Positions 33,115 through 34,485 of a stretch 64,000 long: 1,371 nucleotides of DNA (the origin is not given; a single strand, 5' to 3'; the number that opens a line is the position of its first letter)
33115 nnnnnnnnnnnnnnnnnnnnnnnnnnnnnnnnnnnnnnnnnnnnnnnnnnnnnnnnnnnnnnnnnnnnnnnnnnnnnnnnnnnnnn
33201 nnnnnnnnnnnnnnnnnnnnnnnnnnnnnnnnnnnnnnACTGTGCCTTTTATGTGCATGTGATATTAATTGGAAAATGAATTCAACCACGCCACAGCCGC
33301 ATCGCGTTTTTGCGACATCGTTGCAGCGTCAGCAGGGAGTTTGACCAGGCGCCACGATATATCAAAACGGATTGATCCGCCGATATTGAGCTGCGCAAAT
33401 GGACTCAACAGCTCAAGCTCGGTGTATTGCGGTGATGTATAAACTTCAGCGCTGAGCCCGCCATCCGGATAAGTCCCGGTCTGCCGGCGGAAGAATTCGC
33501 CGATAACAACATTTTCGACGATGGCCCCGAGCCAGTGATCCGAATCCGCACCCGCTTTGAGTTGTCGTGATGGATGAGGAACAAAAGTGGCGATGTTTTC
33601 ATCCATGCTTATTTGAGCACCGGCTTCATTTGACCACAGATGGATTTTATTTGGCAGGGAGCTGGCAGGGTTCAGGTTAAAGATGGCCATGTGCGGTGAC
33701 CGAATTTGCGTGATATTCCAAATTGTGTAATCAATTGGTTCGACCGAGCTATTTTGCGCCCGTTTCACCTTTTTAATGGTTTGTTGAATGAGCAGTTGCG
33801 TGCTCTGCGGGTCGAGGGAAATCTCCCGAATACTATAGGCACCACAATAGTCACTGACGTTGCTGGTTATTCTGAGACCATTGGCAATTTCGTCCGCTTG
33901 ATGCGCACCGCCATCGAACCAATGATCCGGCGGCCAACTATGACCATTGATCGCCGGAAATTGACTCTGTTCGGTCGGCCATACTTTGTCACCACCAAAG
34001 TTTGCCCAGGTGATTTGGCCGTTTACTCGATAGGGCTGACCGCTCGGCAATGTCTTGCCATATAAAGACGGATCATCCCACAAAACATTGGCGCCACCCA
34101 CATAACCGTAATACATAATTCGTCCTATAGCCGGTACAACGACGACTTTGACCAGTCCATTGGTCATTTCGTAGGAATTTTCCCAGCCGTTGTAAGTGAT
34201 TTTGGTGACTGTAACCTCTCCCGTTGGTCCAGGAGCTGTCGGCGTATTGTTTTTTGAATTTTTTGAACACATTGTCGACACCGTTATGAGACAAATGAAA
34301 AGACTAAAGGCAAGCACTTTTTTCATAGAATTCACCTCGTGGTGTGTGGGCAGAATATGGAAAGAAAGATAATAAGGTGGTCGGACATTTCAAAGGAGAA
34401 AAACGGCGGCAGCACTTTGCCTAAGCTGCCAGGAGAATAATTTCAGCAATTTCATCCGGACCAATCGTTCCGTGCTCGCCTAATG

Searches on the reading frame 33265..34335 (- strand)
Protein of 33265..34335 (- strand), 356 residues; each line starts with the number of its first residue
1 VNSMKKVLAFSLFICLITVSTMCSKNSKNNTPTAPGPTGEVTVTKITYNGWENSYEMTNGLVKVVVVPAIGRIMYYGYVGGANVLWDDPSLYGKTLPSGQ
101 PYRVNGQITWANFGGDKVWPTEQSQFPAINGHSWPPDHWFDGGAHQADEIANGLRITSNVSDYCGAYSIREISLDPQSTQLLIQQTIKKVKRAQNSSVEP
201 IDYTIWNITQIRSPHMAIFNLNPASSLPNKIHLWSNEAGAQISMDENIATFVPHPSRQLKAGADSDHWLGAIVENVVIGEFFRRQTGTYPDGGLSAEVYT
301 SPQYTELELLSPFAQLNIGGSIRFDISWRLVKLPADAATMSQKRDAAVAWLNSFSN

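Call 4: search_protein_families(library=pfam, proteins=[window:33265-34335:-], max_evalue=0.01)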
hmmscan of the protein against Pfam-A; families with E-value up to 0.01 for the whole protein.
window:33265-34335:- (356 aa): 0 families

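Call 5: search_protein_families(library=ncbifam, proteins=[window:33265-34335:-], max_evalue=0.01)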
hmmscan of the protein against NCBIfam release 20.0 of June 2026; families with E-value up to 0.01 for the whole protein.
window:33265-34335:- (356 aa): 1 family
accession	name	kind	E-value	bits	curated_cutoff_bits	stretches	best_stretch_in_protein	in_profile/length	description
NF052227.1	TTE1925Mutarot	equivalog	3.5e-22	78.9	550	1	41-331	1-276/298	TTE1925 family mutarotase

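Call 16: search_solved_structures(query=window:33265-34335:-, max_evalue=0.01, show_alignments=1)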
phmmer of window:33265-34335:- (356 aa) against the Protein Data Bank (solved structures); distinct sequences matched with E-value up to 0.01: 0.

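Call 33: find_homologous_proteins(query=window:33265-34335:-, max_evalue=0.00001)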
Query window:33265-34335:- (356 aa): 217 proteins with E <= 0.00001 among 1336 candidates; the best 120 are listed.
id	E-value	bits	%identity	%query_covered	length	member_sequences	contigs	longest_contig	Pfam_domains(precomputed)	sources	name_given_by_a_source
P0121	1.0e-241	819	100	99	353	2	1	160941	-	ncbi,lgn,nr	ncbi:hypothetical protein EH223_01615 [candidate division KSB1 bacterium]|nr:hypothetical protein [c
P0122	2.8e-181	620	75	98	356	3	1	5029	-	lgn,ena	-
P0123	1.4e-175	601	73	96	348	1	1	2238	-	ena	-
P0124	3.4e-174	597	76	94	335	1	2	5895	PF14315.12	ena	-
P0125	1.1e-170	585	71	99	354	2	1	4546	PF14315.12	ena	-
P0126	2.6e-169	581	71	99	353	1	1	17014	-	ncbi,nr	ncbi:hypothetical protein JW998_01555 [candidate division KSB1 bacterium]|nr:hypothetical protein [c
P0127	6.0e-165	566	72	94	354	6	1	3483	PF14315.12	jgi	-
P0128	6.6e-163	560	72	94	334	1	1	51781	-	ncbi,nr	ncbi:hypothetical protein JXA02_11955 [candidate division KSB1 bacterium]|nr:hypothetical protein [c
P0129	1.6e-160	552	68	99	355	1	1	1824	PF14315.12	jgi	-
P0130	1.4e-157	542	68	99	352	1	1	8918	-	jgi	jgi:hypothetical protein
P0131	1.2e-155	536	70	94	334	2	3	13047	PF14315.12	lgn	-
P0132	1.9e-144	499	63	95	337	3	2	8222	-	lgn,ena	-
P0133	2.6e-144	499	63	99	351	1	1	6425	-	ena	-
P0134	8.3e-144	497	62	99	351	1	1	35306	PF14315.12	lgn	-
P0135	5.2e-142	491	62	97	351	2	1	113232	PF14315.12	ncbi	-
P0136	5.9e-139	481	59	99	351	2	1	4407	PF14315.12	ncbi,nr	ncbi:MAG: hypothetical protein EHM72_13465 [Calditrichaeota bacterium]|nr:MAG: hypothetical protein 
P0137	8.3e-139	480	61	99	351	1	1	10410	PF14315.12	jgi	jgi:hypothetical protein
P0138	4.4e-138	478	59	99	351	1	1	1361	PF14315.12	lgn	-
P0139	6.0e-138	478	61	99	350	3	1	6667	PF14315.12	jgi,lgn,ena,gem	-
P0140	6.1e-134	464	62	94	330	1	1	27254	PF14315.12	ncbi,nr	ncbi:MAG: DUF4380 domain-containing protein [candidate division KSB1 bacterium]|nr:DUF4380 domain-co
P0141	5.4e-125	435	57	98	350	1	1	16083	PF14315.12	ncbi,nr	ncbi:DUF4380 domain-containing protein [candidate division KSB1 bacterium]|nr:DUF4380 domain-contain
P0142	2.1e-123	430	57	98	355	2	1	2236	PF14315.12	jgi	jgi:hypothetical protein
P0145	2.4e-122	426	57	96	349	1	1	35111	PF14315.12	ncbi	-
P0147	1.1e-118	414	57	88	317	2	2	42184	PF14315.12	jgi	-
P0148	1.1e-115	404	55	88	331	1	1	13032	PF14315.12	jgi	jgi:hypothetical protein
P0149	3.3e-115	403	57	87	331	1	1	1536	PF14315.12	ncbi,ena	-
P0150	4.1e-114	399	51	99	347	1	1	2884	PF14315.12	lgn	-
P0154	1.1e-111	391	54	93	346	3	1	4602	PF14315.12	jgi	-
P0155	1.4e-110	388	55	93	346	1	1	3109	PF14315.12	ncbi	-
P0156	9.6e-109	382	54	89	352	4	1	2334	PF14315.12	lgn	-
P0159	2.6e-106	374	53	89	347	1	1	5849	PF14315.12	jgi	jgi:hypothetical protein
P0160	1.6e-105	371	51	99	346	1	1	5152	PF14315.12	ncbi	-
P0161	1.5e-104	368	53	88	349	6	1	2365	PF14315.12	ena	-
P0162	2.9e-104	367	50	94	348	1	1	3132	PF14315.12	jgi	jgi:uncharacterized protein DUF4380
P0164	3.7e-104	366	49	89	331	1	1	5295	PF14315.12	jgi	-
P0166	2.0e-103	364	52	90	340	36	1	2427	PF14315.12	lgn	-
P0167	2.7e-103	364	51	88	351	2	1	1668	PF14315.12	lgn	-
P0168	9.8e-103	362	51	90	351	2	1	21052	PF14315.12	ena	-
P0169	1.4e-102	361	52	89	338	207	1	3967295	PF14315.12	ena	-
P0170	1.7e-102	361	48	97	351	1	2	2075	PF14315.12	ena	-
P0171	2.4e-102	361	53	88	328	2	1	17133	PF14315.12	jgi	-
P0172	3.0e-102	360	50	88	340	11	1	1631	PF14315.12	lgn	-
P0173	6.0e-102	359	53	88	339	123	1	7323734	PF14315.12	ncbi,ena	-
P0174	8.4e-102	359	51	88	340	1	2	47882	PF14315.12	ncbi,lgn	-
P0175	9.8e-102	359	52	88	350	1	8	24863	PF14315.12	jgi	-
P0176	1.5e-101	358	52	88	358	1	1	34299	PF14315.12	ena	-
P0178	4.0e-101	357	51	89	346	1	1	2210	PF14315.12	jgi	jgi:hypothetical protein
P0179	4.0e-101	357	53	87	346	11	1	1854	PF14315.12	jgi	jgi:hypothetical protein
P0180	6.7e-101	356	51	87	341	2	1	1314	PF14315.12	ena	-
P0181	1.2e-100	355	53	88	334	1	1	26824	PF14315.12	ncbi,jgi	-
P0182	2.1e-100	354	50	88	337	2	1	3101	PF14315.12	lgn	-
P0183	3.3e-100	353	52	88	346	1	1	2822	PF14315.12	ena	-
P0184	3.4e-100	353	51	87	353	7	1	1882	PF14315.12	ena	-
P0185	8.3e-100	352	52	88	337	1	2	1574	PF14315.12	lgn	-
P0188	6.0e-99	349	50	88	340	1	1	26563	PF14315.12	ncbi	-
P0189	6.2e-99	349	49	95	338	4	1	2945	PF14315.12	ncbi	-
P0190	9.5e-99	349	51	88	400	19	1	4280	PF14315.12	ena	-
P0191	1.4e-98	348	47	96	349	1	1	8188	PF14315.12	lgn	-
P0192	1.6e-98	348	47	98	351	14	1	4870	PF14315.12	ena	-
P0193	1.6e-98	348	52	88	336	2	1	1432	PF14315.12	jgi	jgi:hypothetical protein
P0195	3.7e-98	347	51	87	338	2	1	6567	PF14315.12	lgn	-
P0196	4.0e-98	347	51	89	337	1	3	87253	PF14315.12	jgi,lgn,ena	-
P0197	5.4e-98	346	50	88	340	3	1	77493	PF14315.12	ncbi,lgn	-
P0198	6.5e-98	346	48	88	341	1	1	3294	PF14315.12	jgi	-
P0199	6.9e-98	346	49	91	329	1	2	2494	PF14315.12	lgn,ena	-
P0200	8.2e-98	346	49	91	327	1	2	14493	PF14315.12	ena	-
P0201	1.6e-97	345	51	87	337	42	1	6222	PF14315.12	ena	-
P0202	4.0e-97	343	50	88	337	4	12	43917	PF14315.12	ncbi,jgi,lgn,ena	ncbi:MAG: DUF4380 domain-containing protein [Candidatus Latescibacterota bacterium]|jgi:hypothetical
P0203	6.1e-97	343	46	99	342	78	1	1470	PF14315.12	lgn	-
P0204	8.7e-97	342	48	88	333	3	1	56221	PF14315.12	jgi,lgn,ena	-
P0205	1.1e-96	342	49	89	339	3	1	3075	PF14315.12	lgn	-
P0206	1.4e-96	342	49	89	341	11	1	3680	PF14315.12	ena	-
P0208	2.1e-96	341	51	88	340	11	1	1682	PF14315.12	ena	-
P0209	1.1e-95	339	49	89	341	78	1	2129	PF14315.12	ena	-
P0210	2.1e-95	338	48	88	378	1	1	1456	PF14315.12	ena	-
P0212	8.0e-95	336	47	98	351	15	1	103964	PF14315.12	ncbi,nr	ncbi:MAG: DUF4380 domain-containing protein [Candidatus Latescibacterota bacterium]|nr:DUF4380 domai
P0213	2.8e-94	334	48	89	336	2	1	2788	PF14315.12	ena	-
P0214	4.1e-94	333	48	88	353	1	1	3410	PF14315.12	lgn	-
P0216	6.3e-94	333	48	88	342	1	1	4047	PF14315.12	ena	-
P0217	1.6e-93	332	48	88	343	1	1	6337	PF14315.12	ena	-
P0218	1.9e-93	331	46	98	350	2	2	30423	PF14315.12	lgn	-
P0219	3.9e-93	330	49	88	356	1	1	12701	PF14315.12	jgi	jgi:hypothetical protein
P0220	6.6e-93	329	48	90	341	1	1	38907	PF14315.12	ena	-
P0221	1.1e-92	329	48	88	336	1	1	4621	PF14315.12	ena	-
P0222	4.1e-92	327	46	89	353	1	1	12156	PF14315.12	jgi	jgi:hypothetical protein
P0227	1.3e-90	322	47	88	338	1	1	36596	PF14315.12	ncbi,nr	ncbi:MAG: DUF4380 domain-containing protein [Arenicellales bacterium]|nr:DUF4380 domain-containing p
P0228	3.7e-90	320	47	89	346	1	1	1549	PF14315.12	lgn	-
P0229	3.1e-89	317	47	88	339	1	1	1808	PF14315.12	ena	-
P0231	1.7e-88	315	44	98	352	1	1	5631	PF14315.12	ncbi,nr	ncbi:MAG: DUF4380 domain-containing protein [Candidatus Marinimicrobia bacterium]|nr:DUF4380 domain-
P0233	1.1e-86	309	48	84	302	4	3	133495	PF14315.12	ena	-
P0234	1.4e-83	299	45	89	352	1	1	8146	PF14315.12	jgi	jgi:hypothetical protein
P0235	4.2e-83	297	45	88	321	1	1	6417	PF14315.12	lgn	-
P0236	6.4e-83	297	43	100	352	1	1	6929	PF14315.12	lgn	-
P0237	6.7e-82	293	45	89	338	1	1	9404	PF14315.12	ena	-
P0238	3.3e-79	284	43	87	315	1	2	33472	PF14315.12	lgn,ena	-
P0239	4.9e-79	284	44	88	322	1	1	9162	PF14315.12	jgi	jgi:hypothetical protein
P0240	5.1e-79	284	41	89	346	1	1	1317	PF14315.12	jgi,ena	-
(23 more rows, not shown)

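Call 41: predict_structure(alignment_id=A1)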
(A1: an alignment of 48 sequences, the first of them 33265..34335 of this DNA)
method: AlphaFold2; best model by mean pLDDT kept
length: 356 residues; sequences in the alignment: 48
mean_pLDDT: 92.5   pTM: 0.87
mean pLDDT of the five models: 92.5, 92.2, 91.9, 91.9, 91.6
residues with pLDDT >= 90: 315; 70-90: 5; 50-70: 20; < 50: 16
segments of 3 or more residues with pLDDT < 50: 1-3, 20-32
pLDDT, mean of each block of 10 residues (from residue 1): 51 53 45 69 98 98 98 98 98 96 95 97 96 94 98 98 98 98 99 97 98 98 94 97 97 98 97 98 96 97 98 98 99 97 98 88
secondary structure, 60 per line:
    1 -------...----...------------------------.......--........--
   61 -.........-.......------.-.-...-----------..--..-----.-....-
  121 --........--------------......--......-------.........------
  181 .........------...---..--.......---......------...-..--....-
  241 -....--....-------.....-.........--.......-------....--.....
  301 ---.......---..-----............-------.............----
elements in order: E42-48 E51-58 E62-67 E72-78 E116-119 H123-130 E145-150 E153-158 E166-174 E181-189 E206-212 E216-221 H236-239 E242-245 E248-251 E259-263 E265-273 E276-282 H290-293 E296-300 E304-310 E321-332 H340-352

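Call 46: fold_search(model_id=the predicted structure, library=pdb)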
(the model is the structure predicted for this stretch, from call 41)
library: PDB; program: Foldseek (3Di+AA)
matches with E <= 10: 818; with E <= 0.001: 129
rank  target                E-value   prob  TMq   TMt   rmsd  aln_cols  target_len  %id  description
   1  2htb_A                2.8e-09  1.00  0.46  0.53  11.0       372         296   10  Crystal Structure of a putative mutarotase (YeaD) from Salmonella typhimurium in monoclinic form (released 2007-01-23)
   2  2hta_A                5.5e-08  1.00  0.48  0.57  11.3       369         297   10  Crystal Structure of a putative mutarotase (YeaD) from Salmonella typhimurium in orthorhombic form (released 2007-01-23)
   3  2htb_C                5.9e-08  1.00  0.48  0.56  10.6       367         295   11  Crystal Structure of a putative mutarotase (YeaD) from Salmonella typhimurium in monoclinic form (released 2007-01-23)
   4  4bze_B                6.2e-08  1.00  0.51  0.56   6.9       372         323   10  Crystal structure of galactose mutarotase GalM from Bacillus subtilis (released 2014-08-13)
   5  3mwx_A                8.5e-08  1.00  0.50  0.55   7.2       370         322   11  Crystal structure of a putative galactose mutarotase (BSU18360) from BACILLUS SUBTILIS at 1.45 A resolution (released 2010-07-07)
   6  8k7v_B                3.2e-07  1.00  0.39  0.21  10.2       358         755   11  the alpha-galactosidase 5 with inhibitor ABP2 (released 2024-07-31)
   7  8k1a_A                3.6e-07  1.00  0.46  0.25   7.8       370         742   10  the wild-typed alpha-galactosidase 5 (released 2024-07-17)
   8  9grx_2                4.9e-07  1.00  0.47  0.54   6.6       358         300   10  NDH-PSI-LHCI supercomplex from S. oleracea (released 2025-02-12)
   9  7wff_b                5.2e-07  1.00  0.40  0.46   9.1       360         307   13  Subcomplexes B,M and L in the Cylic electron transfer supercomplex NDH-PSI from Arabidopsis (released 2022-03-16)
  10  8k7v_D                6.4e-07  1.00  0.41  0.22   8.4       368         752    9  the alpha-galactosidase 5 with inhibitor ABP2 (released 2024-07-31)
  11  1jov                  8.4e-07  1.00  0.41  0.51   9.0       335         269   11  Crystal Structure Analysis of HI1317 (released 2003-06-24)
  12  3bs6_B                1.5e-06  1.00  0.38  0.49   9.8       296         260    8  1.8 Angstrom crystal structure of the periplasmic domain of the membrane insertase YidC (released 2008-02-12)
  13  6sd0_A                2.1e-06  1.00  0.46  0.17   7.1       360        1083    6  Structure of beta-galactosidase from Thermotoga maritima. (released 2020-01-15)
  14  3mi6_B                2.2e-06  1.00  0.43  0.24   8.3       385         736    8  Crystal structure of the alpha-galactosidase from Lactobacillus brevis, Northeast Structural Genomics Consortium Targe (released 2010-04-28)
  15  8k1a_C                3.2e-06  1.00  0.42  0.23   8.4       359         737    8  the wild-typed alpha-galactosidase 5 (released 2024-07-17)
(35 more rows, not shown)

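Call 71: find_encoding_contigs(protein=P0173, flank=7000, max_places=1)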
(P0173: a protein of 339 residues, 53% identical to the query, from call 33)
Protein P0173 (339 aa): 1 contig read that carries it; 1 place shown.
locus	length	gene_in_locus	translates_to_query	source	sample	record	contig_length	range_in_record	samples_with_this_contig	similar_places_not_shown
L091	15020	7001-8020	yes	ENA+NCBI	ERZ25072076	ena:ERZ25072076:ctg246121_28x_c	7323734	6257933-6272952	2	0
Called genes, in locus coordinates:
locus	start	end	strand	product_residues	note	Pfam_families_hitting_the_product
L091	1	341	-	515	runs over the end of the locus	PF09820:AAA-ATPase_like, PF08011:PDDEXK_9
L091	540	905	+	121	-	-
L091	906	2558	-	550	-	PF07969:Amidohydro_3, PF01979:Amidohydro_1 (weak)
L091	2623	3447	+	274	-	PF04909:Amidohydro_2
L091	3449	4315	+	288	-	PF01408:GFO_IDH_MocA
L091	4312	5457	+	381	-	PF02463:SMC_N, PF13175:AAA_15, PF13476:AAA_23 (weak), PF13304:AAA_21, PF13175:AAA_15 (weak)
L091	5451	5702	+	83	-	-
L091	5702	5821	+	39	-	-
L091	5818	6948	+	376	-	PF00294:PfkB (weak)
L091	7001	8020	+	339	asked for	PF14315:DUF4380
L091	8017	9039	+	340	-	PF00389:2-Hacid_dh (weak), PF02826:2-Hacid_dh_C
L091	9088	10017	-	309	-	PF02826:2-Hacid_dh_C (weak), PF01408:GFO_IDH_MocA (weak), PF03446:NAD_binding_2, PF03807:F420_oxidored (weak), PF07991:KARI_N (weak), PF14833:NAD_binding_11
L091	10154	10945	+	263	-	PF01261:AP_endonuc_2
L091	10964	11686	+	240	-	PF00190:Cupin_1 (faint), PF02311:AraC_binding (weak), PF05899:Cupin_3 (faint), PF07883:Cupin_2, PF16867:DMSP_lyase (faint), PF07883:Cupin_2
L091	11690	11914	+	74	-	-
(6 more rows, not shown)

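Call 72: find_encoding_contigs(protein=P0135, flank=7000, max_places=1)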
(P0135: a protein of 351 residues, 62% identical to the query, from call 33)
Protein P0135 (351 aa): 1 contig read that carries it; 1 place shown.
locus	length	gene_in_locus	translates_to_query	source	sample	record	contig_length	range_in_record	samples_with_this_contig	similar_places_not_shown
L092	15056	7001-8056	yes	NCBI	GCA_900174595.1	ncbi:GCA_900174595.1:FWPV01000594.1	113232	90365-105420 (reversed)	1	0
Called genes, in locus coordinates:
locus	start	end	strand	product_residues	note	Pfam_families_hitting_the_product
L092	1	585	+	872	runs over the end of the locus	PF13385:Laminin_G_3, PF00054:Laminin_G_1 (faint), PF02210:Laminin_G_2 (faint), PF13385:Laminin_G_3, PF13860:FlgD_ig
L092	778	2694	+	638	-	PF14508:GH97_N, PF10566:Glyco_hydro_97, PF14509:GH97_C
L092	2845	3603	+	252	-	PF08032:SpoU_sub_bind, PF00588:SpoU_methylase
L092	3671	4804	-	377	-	PF18962:Por_Secre_tail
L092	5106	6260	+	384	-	PF00465:Fe-ADH, PF13685:Fe-ADH_2 (weak), PF25137:ADH_Fe_C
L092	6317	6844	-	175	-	-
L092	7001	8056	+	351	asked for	PF14315:DUF4380 (faint)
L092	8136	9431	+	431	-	PF02746:MR_MLE_N, PF13378:MR_MLE_C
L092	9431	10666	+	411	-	PF16257:UxaE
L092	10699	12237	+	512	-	-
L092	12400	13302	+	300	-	PF02585:PIG-L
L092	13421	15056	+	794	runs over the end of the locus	PF08531:Bac_rhamnosid_N (faint), PF17389:Bac_rhamnosid6H, PF17390:Bac_rhamnosid_C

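Call 74: search_solved_structures(query=L092:8136-9431:+, max_evalue=0.001)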
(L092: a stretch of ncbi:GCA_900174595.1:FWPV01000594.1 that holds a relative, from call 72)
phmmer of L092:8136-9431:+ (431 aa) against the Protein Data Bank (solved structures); distinct sequences matched with E-value up to 0.001: 150 (the best 60 are shown).
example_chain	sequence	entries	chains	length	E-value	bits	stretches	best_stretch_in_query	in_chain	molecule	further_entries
3tw9_A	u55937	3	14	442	6.8e-150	503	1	28-431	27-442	Putative dehydratase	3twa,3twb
4ihc_A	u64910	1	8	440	3.3e-148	497.5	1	27-431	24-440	Mandelate racemase/muconate lactonizing protein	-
3t6c_A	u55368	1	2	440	3.5e-148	497.4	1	28-431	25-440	Putative ManD family dehydratase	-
3tji_A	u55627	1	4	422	3.3e-132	444.7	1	31-429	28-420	Mandelate racemase/muconate lactonizing enzyme, N-terminal domain protein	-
3s47_A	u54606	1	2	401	2.1e-128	432.2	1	31-431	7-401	Mandelate racemase/muconate lactonizing protein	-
3gy1_A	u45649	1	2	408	6.5e-128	430.6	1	31-429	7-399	Mandelate racemase/muconate lactonizing protein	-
4ggh_A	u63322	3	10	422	3.3e-122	411.8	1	31-428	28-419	Putative uncharacterized protein | Enolase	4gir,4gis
4hnl_A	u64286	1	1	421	1.3e-121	409.8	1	30-431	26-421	Mandelate racemase/muconate lactonizing enzyme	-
3r25_A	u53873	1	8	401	2e-119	402.6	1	27-428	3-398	mandelate racemase / muconate lactonizing enzyme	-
3sbf_A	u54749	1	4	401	2.5e-118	399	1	27-428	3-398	mandelate racemase / muconate lactonizing enzyme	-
3dfh_A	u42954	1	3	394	4e-117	395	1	27-415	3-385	mandelate racemase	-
4fi4_A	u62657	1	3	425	1.3e-94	320.8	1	29-427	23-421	Mandelate racemase/muconate lactonizing protein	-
4e4f_A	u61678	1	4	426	1.4e-94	320.7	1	23-427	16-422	MANNONATE DEHYDRATASE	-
3vcn_A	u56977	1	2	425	2.3e-94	320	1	29-427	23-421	MANNONATE DEHYDRATASE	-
4gme_A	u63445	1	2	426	3.5e-94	319.4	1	30-427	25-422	Mandelate racemase/muconate lactonizing enzyme family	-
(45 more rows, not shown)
